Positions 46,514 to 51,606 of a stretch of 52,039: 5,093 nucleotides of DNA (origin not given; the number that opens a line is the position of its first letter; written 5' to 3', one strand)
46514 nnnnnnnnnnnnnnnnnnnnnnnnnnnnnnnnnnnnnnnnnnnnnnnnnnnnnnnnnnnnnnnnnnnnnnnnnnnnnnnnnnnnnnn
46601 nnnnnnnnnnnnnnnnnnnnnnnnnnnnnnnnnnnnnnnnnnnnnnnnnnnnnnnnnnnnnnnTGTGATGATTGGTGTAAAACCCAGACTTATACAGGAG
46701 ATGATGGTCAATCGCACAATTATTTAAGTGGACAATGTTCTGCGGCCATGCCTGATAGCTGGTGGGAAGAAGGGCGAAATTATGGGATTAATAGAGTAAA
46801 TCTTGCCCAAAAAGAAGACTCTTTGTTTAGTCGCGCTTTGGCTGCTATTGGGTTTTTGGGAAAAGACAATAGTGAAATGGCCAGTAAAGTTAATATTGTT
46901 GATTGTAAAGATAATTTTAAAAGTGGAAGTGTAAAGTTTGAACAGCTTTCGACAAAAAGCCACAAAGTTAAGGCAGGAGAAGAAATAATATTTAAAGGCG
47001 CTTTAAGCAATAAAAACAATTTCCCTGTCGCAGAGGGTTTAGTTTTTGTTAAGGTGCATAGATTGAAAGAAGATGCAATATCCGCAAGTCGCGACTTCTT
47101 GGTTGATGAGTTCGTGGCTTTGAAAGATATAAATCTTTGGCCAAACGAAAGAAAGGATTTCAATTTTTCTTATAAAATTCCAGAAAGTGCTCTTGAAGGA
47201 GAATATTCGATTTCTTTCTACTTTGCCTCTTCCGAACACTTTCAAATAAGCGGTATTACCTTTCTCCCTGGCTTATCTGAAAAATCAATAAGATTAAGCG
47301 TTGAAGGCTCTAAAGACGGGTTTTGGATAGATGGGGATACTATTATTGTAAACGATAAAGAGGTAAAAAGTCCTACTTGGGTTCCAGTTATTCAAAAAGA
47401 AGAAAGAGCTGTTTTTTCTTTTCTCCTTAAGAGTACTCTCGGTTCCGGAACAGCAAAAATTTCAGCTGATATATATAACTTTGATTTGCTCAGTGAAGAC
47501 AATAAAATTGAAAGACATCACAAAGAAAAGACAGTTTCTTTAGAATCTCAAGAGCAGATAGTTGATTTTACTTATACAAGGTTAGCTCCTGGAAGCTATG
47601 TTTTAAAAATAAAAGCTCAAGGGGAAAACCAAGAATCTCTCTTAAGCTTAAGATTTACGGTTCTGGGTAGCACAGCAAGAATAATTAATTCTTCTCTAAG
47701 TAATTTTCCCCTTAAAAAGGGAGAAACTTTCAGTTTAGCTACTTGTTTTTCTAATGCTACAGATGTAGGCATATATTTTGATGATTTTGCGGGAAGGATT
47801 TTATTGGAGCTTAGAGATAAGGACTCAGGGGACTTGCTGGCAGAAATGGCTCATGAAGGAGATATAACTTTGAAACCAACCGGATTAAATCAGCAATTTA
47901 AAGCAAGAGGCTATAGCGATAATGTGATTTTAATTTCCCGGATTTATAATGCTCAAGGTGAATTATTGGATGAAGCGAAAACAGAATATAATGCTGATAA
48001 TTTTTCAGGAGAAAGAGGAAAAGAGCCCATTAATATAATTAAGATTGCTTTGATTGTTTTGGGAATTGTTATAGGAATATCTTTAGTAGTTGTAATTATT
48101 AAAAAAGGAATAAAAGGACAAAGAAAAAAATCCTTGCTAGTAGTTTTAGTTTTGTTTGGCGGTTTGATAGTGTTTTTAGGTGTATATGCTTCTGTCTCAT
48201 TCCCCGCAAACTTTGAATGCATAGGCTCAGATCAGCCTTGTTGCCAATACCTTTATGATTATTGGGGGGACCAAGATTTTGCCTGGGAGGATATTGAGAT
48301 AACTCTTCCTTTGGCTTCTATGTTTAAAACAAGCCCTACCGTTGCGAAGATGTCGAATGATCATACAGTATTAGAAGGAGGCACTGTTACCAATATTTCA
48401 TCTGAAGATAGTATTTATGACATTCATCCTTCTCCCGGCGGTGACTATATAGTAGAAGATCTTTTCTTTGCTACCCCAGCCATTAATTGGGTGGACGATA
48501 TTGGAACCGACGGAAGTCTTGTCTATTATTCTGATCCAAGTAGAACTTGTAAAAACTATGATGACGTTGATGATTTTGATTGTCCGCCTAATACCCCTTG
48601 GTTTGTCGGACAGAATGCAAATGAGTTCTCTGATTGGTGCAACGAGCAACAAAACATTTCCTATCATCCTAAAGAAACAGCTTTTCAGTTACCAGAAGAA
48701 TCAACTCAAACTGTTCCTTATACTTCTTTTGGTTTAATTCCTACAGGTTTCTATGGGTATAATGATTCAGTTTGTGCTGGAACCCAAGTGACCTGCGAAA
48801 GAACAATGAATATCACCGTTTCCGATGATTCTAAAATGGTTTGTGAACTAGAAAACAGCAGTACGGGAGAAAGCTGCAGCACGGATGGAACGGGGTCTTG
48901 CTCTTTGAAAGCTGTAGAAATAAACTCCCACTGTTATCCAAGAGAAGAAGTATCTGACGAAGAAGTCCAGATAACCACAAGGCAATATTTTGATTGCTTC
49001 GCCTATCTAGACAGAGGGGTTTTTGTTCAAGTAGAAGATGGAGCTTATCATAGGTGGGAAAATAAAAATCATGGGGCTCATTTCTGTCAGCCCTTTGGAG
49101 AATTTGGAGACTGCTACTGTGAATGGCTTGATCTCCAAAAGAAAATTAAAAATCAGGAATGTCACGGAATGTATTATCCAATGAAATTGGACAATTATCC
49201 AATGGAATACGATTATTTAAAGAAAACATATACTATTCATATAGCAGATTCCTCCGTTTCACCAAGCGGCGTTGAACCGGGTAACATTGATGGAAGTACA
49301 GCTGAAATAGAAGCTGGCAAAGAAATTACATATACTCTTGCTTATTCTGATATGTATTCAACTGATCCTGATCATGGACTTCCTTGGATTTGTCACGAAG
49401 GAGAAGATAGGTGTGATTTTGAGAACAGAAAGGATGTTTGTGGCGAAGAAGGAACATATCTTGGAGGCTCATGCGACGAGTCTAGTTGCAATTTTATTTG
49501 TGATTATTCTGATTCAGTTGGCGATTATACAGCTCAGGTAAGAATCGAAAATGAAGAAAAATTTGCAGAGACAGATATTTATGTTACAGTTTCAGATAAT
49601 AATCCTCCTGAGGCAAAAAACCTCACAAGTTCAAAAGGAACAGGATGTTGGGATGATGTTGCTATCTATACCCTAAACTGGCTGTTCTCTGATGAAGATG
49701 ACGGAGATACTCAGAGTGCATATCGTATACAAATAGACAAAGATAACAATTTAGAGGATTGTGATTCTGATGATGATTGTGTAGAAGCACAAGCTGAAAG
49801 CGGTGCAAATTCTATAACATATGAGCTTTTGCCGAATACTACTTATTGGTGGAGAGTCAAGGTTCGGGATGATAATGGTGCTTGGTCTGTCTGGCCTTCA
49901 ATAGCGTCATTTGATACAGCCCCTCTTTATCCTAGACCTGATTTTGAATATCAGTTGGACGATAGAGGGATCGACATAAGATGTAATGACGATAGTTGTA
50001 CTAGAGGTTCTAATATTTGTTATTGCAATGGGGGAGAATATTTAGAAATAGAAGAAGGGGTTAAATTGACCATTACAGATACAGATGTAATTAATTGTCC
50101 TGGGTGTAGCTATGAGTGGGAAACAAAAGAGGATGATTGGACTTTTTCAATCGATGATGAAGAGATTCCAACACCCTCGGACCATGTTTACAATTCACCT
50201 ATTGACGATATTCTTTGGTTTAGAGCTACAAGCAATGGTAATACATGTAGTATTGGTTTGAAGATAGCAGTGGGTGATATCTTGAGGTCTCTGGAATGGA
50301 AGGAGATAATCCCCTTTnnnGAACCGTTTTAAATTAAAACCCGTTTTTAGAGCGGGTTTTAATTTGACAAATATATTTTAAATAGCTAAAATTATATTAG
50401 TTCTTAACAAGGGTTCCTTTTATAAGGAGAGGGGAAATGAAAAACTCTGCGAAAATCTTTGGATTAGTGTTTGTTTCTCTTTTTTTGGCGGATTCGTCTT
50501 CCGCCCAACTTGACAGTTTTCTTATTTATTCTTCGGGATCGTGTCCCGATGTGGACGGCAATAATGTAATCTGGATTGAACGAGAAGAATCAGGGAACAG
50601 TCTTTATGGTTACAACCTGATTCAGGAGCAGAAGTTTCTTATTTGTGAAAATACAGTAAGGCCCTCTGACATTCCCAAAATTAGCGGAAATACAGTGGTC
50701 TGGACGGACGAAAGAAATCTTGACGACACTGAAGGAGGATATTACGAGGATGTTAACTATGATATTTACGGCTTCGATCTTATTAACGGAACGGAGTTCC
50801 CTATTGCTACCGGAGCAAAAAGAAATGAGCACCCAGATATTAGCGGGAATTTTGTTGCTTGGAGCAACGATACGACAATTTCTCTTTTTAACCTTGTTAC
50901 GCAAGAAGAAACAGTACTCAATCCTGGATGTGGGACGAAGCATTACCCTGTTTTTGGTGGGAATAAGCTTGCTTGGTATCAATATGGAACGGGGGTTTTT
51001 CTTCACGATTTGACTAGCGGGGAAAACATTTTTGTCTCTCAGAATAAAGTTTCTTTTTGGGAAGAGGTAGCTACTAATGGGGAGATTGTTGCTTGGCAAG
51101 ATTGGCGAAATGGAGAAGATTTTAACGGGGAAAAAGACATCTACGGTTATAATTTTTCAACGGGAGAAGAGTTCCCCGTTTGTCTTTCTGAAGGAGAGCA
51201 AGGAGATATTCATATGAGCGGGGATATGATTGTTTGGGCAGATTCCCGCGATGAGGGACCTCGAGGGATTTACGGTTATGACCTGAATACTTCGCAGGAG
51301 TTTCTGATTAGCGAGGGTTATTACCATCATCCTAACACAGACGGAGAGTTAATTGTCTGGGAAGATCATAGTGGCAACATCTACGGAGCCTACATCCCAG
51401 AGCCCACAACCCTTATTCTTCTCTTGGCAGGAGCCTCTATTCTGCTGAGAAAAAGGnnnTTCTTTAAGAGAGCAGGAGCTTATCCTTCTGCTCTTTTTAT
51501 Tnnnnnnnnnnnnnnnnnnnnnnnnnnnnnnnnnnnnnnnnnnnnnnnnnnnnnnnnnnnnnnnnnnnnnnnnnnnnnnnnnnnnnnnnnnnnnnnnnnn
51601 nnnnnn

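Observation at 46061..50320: Bacterial giant surface protein with two somatomedin-B-like disulfide modules and an internal TM hairpin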

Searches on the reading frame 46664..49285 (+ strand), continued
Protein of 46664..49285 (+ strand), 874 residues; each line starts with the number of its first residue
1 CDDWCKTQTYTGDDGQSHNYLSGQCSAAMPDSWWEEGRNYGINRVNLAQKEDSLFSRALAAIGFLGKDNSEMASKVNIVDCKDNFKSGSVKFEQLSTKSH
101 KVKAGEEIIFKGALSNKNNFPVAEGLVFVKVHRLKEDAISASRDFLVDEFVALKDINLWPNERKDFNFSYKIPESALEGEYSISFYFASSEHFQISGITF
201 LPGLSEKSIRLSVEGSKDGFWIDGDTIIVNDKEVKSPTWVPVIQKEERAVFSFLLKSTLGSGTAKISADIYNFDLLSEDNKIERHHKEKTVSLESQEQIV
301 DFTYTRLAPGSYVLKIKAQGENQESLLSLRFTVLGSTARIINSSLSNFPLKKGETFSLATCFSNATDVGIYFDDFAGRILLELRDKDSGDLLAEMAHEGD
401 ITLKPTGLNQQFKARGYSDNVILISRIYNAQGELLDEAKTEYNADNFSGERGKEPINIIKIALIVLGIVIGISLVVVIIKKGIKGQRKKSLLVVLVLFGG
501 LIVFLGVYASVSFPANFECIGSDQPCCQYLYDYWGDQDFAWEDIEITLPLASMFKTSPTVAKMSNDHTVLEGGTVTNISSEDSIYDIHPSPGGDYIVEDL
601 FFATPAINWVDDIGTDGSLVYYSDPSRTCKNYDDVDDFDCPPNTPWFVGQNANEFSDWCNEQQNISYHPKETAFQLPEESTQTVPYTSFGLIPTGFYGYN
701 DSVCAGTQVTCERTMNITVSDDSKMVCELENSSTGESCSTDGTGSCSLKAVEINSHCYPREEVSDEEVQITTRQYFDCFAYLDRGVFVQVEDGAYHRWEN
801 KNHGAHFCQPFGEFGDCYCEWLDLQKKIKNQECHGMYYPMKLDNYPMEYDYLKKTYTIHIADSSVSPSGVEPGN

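Call 93: find_encoding_contigs(protein=P0039, flank=4000, max_places=1)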
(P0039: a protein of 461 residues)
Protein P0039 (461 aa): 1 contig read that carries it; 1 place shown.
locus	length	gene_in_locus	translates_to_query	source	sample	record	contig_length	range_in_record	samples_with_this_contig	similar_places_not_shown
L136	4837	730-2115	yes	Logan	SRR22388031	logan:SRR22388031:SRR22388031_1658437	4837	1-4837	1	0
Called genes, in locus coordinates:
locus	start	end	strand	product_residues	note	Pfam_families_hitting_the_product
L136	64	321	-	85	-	PF15738:YafQ_toxin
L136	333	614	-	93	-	PF04221:RelB, PF19891:DUF6364 (weak)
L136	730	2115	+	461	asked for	-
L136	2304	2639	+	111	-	PF18810:PBECR2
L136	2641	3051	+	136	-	-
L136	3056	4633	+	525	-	-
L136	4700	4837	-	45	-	?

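Call 94: find_encoding_contigs(protein=P0011, flank=4000, max_places=1)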
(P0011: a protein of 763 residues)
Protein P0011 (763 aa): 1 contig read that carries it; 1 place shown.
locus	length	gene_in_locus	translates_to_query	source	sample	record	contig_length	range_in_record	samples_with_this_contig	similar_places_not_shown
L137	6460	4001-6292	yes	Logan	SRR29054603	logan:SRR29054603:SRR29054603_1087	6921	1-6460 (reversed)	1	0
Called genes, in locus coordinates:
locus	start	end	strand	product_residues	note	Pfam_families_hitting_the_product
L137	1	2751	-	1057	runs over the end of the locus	PF02811:PHP, PF07733:DNA_pol3_alpha, PF17657:DNA_pol3_finger, PF14579:HHH_6, PF01336:tRNA_anti-codon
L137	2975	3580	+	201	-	PF01351:RNase_HII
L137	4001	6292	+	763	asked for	-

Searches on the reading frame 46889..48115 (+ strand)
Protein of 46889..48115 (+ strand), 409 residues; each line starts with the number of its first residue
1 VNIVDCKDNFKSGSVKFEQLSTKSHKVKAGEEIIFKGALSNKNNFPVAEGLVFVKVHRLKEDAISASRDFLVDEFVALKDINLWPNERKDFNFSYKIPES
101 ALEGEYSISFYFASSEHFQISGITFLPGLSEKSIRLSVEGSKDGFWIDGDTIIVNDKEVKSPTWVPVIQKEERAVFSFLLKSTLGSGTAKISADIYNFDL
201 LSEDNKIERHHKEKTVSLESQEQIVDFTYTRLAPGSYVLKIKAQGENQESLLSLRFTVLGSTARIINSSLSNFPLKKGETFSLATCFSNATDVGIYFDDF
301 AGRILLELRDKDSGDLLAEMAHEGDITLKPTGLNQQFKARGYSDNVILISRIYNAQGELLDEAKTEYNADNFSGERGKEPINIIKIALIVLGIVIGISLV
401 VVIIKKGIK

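Call 48: find_homologous_proteins(query=A5, max_evalue=1e-10)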
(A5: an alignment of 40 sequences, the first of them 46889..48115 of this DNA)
Query A5 (40 sequences) (409 aa, profile of the alignment): 2 proteins with E <= 1e-10 among 8000 candidates.
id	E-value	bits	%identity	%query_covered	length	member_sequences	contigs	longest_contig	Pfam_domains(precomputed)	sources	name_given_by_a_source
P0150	4.1e-150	519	22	90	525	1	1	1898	-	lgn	-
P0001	1.2e-120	421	100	100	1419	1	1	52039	PF25788.3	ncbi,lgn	-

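Call 74: search_solved_structures(query=A5, max_evalue=1)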
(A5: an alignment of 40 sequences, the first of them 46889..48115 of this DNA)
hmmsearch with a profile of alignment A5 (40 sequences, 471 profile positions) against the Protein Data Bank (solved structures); distinct sequences matched with E-value up to 1: 7.
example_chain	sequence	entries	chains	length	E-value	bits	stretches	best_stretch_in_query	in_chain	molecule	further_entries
8fmw_AN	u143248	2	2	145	0.068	14.9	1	217-286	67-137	50S ribosomal protein L15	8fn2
3wrn_A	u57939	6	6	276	0.3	12.8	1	162-219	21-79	Non-capsid protein NS-1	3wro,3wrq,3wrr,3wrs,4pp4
9hhs_A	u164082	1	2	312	0.43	12.3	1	34-103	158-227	2-methylisocitrate lyase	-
9hra_A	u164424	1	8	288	0.43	12.2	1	34-103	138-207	2-methylisocitrate lyase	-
9hgo_A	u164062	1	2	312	0.47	12.1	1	34-103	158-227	2-methylisocitrate lyase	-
2m8r_A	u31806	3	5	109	0.48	12.1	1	389-451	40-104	Syntaxin-1A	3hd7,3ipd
9hgk_A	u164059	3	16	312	0.49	12.1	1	34-103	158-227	2-methylisocitrate lyase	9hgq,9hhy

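Call 79: predict_structure(alignment_id=A5)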
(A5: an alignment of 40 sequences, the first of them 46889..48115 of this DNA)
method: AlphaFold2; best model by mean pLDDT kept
length: 409 residues; sequences in the alignment: 40
mean_pLDDT: 93.7   pTM: 0.87
mean pLDDT of the five models: 93.7, 93.3, 93.2, 92.6, 92.1
residues with pLDDT >= 90: 356; 70-90: 36; 50-70: 17; < 50: 0
segments of 3 or more residues with pLDDT < 50: none
pLDDT, mean of each block of 10 residues (from residue 1): 91 93 97 98 96 97 77 97 96 97 98 94 92 97 95 95 91 96 94 96 95 95 97 95 94 95 95 97 96 77 98 98 95 98 98 97 97 68 86 97 82
secondary structure, 60 per line:
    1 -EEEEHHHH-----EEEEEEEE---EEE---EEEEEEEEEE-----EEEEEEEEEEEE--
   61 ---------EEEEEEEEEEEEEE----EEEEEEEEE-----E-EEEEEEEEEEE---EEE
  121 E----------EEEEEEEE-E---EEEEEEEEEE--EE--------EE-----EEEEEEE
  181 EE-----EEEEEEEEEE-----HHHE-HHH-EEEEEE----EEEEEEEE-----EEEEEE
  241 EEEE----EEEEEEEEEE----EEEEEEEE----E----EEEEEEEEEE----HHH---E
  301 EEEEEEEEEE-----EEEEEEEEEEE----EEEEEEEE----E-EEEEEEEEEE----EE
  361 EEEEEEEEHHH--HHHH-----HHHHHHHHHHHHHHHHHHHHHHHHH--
elements in order: E2-5 H6-9 E15-22 E26-28 E32-41 E47-58 E70-83 E88-96 E104-114 E118-121 E132-139 E145-154 E174-182 E188-197 E212-217 E222-229 E235-244 E249-258 E263-270 E280-289 E300-310 E316-326 E331-338 E345-354 E359-368 H374-377 H383-407

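Call 84: fold_search(model_id=the predicted structure, library=pdb)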
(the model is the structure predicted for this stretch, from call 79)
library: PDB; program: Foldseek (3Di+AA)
matches with E <= 10: 1924; with E <= 0.001: 553
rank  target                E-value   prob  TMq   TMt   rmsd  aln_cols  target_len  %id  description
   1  9fx3_A                2.5e-11  1.00  0.26  0.12  15.2       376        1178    9  Structure of active human CD109 (released 2025-03-19)
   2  6za2_A                1.0e-10  1.00  0.21  0.10  17.3       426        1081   13  Crystal structure of dimeric latent PorU from Porphyromonas gingivalis (released 2021-09-29)
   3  5a42                  2.0e-10  1.00  0.21  0.07  21.2       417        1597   12  Cryo-EM single particle 3D reconstruction of the native conformation of E. coli alpha-2-macroglobulin (ECAM) (released 2015-07-29)
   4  6za2_B                3.2e-10  1.00  0.21  0.10  17.6       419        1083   14  Crystal structure of dimeric latent PorU from Porphyromonas gingivalis (released 2021-09-29)
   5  7sqc_T0               3.9e-10  1.00  0.19  0.15  40.1       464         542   10  Ciliary C1 central pair apparatus isolated from Chlamydomonas reinhardtii (released 2022-04-13)
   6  9fx2                  5.6e-10  1.00  0.26  0.12  15.4       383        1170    9  Structure of methylamine activated CD109 (released 2025-03-19)
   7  9b4h_A                5.9e-10  1.00  0.22  0.06  24.0       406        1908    9  Chlamydomonas reinhardtii mastigoneme filament (released 2024-04-10)
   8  9ijj_E                6.5e-10  1.00  0.20  0.17  25.4       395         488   10  In situ structure of the central apparatus in mouse sperm axoneme. (released 2025-06-04)
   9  7q62_A                7.6e-10  1.00  0.23  0.11  15.6       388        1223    9  Structure of TEV cleaved A2ML1 dimer (A2ML1-TT dimer) (released 2022-04-20)
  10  4rtd                  8.5e-10  1.00  0.23  0.11  18.1       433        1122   11  Escherichia coli alpha-2-macroglobulin activated by porcine elastase (released 2015-07-15)
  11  8wa2_F                8.9e-10  1.00  0.21  0.07  24.0       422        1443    9  cryo-EM structure of native mastigonemes isolated from Chlamydomonas reinhardtii at 3.0 angstrom resolution (released 2024-04-10)
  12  8wa2_C                1.1e-09  1.00  0.22  0.07  23.9       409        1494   10  cryo-EM structure of native mastigonemes isolated from Chlamydomonas reinhardtii at 3.0 angstrom resolution (released 2024-04-10)
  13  8wa2_D                1.1e-09  1.00  0.21  0.07  23.8       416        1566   11  cryo-EM structure of native mastigonemes isolated from Chlamydomonas reinhardtii at 3.0 angstrom resolution (released 2024-04-10)
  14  7s63_A                1.5e-09  1.00  0.22  0.09  21.2       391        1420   11  Native-form oocyte/egg Alpha-2-Macroglobulin (A2Moo) tetramer (released 2022-01-05)
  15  9ijj_h                1.5e-09  1.00  0.19  0.08  28.2       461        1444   13  In situ structure of the central apparatus in mouse sperm axoneme. (released 2025-06-04)
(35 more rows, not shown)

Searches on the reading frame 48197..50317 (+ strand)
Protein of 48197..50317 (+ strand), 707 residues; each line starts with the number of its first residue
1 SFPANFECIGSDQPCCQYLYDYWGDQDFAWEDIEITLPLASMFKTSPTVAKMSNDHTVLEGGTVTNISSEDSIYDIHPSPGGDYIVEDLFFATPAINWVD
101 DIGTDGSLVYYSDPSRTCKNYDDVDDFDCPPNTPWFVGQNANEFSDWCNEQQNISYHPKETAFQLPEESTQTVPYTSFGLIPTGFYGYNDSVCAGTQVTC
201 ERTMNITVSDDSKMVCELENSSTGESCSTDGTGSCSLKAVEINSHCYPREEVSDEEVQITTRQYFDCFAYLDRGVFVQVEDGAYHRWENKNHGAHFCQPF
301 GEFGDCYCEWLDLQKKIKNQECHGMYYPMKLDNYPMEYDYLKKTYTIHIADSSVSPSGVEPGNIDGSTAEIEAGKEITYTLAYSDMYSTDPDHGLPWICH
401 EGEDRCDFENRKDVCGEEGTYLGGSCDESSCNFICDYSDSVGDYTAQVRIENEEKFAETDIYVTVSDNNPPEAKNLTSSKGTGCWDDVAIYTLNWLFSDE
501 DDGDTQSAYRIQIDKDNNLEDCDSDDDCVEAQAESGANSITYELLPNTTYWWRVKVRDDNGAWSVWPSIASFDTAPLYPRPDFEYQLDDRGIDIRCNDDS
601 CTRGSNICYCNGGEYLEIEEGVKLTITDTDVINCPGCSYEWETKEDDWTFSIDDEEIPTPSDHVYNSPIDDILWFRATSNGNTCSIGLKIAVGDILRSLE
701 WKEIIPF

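Call 75: search_solved_structures(query=window:48197-50317:+, max_evalue=1)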
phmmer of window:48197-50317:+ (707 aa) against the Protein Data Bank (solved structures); distinct sequences matched with E-value up to 1: 9.
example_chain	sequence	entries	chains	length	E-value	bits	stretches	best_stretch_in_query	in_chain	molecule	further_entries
5dwu_B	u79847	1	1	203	0.02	16.6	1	536-579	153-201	Cytokine receptor common subunit beta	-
1egj_A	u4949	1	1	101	0.04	15.6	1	535-574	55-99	CYTOKINE RECEPTOR COMMON BETA CHAIN PRECURSOR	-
1c8p_A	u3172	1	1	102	0.041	15.6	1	535-574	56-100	CYTOKINE RECEPTOR COMMON BETA CHAIN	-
8tld_B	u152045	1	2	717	0.099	14.3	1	536-579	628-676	Cytokine receptor common subunit beta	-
6nmy_B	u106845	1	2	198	0.1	14.3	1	536-574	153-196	Cytokine receptor common subunit beta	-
1gh7_A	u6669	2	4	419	0.28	12.8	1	536-574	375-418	CYTOKINE RECEPTOR COMMON BETA CHAIN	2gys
2knb_B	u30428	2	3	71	0.34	12.5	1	8-26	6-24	Endophilin-A1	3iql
7n7p_A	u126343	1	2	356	0.56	11.8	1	289-333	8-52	Ion channel TACAN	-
7f3t_A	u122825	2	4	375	0.64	11.6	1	284-333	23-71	Transmembrane protein 120A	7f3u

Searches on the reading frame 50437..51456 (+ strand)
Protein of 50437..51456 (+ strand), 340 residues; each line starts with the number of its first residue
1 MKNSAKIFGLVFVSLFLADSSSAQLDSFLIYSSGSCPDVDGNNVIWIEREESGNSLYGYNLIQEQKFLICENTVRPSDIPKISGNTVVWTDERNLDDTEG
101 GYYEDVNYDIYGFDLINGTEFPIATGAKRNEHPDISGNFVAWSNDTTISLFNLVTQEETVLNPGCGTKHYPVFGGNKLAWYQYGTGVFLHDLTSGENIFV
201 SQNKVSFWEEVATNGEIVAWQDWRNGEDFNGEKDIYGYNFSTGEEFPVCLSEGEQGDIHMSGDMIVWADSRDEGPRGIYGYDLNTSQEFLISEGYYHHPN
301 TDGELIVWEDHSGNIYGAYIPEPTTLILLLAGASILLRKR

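Call 14: search_protein_families(library=pfam, proteins=[window:50437-51456:+], max_evalue=0.001)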
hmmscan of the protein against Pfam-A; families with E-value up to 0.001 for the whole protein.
window:50437-51456:+ (340 aa): 0 families

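Call 88: search_protein_families(library=ncbifam, proteins=[window:50437-51456:+], max_evalue=0.01)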
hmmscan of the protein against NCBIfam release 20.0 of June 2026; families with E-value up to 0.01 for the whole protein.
window:50437-51456:+ (340 aa): 3 families
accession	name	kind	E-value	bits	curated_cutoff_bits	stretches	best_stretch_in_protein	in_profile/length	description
TIGR04275.1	beta_prop_Msarc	repeat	7.3e-32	108.8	85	2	245-285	1-40/40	beta-propeller repeat protein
TIGR02595.1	PEP_CTERM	domain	0.00033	21.3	16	1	320-340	1-21/24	PEP-CTERM sorting domain-containing protein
NF033554.9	floc_PepA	equivalog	0.01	15.7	80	0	299-332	218-249/261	flocculation-associated PEP-CTERM protein PepA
